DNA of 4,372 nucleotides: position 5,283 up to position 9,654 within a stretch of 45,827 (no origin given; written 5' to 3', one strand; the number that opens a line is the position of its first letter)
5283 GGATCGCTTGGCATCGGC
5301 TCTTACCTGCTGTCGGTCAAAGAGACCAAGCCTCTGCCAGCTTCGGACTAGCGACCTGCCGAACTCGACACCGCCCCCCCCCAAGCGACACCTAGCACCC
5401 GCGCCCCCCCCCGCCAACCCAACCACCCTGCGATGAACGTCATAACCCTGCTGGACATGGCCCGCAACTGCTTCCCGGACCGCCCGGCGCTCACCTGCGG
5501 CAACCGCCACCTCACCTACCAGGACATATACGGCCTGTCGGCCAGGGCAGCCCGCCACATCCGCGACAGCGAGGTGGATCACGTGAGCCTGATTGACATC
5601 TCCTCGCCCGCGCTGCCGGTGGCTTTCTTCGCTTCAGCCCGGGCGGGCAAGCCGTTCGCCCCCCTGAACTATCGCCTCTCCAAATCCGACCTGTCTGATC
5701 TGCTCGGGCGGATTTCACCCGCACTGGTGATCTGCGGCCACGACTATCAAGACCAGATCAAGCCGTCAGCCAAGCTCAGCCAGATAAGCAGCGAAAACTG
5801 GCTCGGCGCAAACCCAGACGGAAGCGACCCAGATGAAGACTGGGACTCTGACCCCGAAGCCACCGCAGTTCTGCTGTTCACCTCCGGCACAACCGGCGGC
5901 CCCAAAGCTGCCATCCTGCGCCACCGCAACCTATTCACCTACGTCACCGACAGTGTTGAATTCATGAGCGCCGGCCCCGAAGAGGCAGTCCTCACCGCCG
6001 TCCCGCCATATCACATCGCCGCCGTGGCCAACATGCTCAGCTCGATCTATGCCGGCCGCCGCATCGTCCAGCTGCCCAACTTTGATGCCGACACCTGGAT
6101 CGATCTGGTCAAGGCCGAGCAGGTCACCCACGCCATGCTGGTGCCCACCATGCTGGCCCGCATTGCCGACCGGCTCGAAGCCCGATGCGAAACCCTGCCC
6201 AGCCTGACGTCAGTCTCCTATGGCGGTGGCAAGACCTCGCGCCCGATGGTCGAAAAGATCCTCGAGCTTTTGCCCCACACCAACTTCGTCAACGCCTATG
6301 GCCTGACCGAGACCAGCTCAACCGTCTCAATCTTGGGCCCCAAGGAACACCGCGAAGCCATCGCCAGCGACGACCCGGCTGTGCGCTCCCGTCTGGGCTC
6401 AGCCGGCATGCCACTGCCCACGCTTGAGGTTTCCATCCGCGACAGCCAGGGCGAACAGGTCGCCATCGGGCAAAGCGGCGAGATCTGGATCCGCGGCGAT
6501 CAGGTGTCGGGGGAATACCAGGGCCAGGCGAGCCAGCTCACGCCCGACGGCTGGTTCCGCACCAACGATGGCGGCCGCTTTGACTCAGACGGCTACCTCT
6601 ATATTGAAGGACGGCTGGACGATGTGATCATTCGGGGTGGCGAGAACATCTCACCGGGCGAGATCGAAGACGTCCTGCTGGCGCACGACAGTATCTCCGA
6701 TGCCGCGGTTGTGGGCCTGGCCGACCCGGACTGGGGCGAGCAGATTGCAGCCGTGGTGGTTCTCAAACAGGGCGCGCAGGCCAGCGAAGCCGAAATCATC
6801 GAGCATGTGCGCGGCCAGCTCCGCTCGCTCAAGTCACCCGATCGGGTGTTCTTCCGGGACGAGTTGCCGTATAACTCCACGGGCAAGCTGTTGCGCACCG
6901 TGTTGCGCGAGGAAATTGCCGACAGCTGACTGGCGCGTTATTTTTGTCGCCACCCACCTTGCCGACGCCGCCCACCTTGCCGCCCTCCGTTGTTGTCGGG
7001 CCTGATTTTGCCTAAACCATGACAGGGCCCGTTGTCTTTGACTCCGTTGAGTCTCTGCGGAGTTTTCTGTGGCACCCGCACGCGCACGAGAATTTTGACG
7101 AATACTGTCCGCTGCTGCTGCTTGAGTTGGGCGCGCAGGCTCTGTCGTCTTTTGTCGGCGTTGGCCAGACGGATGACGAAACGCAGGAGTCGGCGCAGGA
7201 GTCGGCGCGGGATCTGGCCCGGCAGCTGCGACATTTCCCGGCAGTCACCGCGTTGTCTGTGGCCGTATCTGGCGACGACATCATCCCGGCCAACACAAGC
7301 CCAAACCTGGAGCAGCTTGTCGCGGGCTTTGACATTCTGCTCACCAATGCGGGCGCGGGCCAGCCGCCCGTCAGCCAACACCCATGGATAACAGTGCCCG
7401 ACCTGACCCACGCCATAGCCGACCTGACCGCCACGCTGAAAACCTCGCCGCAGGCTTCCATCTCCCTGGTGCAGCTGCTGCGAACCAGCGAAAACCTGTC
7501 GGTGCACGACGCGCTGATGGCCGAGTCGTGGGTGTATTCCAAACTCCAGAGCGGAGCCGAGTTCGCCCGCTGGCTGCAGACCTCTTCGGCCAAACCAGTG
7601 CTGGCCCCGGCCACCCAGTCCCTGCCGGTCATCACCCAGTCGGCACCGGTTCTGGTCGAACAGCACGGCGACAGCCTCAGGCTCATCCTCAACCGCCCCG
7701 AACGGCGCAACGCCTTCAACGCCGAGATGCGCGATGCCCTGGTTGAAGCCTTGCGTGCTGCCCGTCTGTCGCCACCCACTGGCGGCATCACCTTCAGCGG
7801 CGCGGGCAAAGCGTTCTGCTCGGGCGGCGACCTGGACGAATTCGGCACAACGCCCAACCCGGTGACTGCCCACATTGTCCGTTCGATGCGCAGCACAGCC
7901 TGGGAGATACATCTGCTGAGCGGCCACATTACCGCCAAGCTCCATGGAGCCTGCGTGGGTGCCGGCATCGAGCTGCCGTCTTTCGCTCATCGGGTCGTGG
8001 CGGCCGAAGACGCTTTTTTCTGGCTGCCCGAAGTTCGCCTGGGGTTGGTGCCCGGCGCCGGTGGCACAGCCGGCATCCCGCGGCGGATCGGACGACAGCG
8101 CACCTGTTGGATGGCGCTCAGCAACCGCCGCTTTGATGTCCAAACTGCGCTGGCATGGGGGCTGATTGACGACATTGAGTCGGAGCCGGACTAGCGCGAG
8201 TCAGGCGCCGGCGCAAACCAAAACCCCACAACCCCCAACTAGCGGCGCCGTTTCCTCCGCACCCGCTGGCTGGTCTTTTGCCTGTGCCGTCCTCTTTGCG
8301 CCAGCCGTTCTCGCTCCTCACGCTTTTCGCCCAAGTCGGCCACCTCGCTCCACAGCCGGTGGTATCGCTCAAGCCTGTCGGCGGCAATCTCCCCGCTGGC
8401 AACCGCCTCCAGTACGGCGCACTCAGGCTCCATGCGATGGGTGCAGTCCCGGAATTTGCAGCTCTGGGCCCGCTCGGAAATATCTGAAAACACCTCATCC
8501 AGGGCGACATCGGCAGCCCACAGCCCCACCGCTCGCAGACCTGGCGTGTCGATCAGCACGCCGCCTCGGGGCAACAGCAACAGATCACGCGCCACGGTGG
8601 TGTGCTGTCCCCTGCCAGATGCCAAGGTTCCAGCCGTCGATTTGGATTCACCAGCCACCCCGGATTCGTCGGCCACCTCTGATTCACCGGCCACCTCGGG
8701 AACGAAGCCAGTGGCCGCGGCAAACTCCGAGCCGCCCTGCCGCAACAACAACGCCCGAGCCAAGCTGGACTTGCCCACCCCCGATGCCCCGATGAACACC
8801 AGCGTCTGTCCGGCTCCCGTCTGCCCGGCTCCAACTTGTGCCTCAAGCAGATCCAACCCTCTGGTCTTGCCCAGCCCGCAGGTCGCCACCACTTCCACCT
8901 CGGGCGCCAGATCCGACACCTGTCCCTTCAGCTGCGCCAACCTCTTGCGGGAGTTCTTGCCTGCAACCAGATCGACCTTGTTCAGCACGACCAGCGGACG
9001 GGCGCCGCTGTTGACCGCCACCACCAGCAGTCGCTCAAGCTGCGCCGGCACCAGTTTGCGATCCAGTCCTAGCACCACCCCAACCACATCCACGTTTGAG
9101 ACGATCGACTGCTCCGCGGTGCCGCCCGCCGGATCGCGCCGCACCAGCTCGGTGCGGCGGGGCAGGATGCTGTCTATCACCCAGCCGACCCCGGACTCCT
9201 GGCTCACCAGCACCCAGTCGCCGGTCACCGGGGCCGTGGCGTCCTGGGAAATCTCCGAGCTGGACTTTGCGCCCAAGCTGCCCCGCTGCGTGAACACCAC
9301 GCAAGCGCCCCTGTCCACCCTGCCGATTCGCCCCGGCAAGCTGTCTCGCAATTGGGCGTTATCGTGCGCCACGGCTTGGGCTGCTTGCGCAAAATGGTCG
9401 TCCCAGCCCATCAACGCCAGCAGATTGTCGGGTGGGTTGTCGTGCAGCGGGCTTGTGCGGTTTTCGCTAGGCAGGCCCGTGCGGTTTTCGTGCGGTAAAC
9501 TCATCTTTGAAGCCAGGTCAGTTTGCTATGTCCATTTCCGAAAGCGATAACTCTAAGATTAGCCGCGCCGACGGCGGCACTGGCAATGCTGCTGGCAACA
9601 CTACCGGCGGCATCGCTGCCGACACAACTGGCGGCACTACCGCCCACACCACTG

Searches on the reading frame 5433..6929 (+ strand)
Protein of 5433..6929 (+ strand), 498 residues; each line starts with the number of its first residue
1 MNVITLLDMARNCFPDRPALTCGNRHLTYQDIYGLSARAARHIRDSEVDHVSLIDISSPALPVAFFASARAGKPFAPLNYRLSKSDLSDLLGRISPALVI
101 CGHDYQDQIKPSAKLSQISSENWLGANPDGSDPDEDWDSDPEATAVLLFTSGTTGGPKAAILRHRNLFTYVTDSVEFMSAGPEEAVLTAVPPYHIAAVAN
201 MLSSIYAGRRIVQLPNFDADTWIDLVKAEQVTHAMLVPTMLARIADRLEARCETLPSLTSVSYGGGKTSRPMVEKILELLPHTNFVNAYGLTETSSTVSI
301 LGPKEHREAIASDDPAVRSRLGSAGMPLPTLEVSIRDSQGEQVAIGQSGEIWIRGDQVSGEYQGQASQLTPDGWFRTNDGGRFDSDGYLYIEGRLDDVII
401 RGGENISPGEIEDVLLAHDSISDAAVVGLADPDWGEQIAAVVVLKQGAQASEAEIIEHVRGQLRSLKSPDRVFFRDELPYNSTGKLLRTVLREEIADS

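Call 9: search_protein_families(library=pfam, proteins=[window:5433-6929:+], max_evalue=0.001)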
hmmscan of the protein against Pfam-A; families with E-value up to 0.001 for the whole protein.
window:5433-6929:+ (498 aa): 2 families
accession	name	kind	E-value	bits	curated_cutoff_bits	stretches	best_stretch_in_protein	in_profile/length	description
PF00501.34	AMP-binding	-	4.3e-65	220.4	29.9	1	12-362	6-383/384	AMP-binding enzyme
PF13193.12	AMP-binding_C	-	3.3e-20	73.2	24.5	1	410-485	1-76/76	AMP-binding enzyme C-terminal domain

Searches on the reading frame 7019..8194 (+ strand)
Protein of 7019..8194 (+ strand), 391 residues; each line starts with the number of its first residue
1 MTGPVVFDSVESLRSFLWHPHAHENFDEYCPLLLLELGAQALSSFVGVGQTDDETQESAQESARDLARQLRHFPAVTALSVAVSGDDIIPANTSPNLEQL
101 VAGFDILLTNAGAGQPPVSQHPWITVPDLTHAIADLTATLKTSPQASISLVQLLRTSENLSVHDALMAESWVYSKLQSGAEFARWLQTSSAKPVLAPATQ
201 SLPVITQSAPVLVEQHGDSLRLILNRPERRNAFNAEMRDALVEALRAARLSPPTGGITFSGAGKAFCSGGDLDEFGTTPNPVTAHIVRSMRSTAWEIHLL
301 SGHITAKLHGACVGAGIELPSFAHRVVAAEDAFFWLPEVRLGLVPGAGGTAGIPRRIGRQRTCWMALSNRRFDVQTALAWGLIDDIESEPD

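Call 9: search_protein_families(library=pfam, proteins=[window:7019-8194:+], max_evalue=0.001)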
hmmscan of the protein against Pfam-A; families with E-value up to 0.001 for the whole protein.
window:7019-8194:+ (391 aa): 2 families
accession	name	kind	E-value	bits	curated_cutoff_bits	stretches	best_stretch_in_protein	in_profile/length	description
PF00378.25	ECH_1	-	1.1e-31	110.6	27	1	223-389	10-176/251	Enoyl-CoA hydratase/isomerase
PF16113.10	ECH_2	-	1.2e-21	78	27.2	1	221-385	3-170/335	Enoyl-CoA hydratase/isomerase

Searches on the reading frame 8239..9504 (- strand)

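Call 9: search_protein_families(library=pfam, proteins=[window:8239-9504:-], max_evalue=0.001)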
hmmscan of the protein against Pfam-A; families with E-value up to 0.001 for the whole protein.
window:8239-9504:- (421 aa): 2 families
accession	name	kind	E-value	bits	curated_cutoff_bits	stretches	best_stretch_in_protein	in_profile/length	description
PF03193.22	RsgA_GTPase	-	8.1e-31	107.6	30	1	113-329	1-174/174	RsgA GTPase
PF00009.33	GTP_EFTU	-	0.00037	20.6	26.5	0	145-221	100-180/188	Elongation factor Tu GTP binding domain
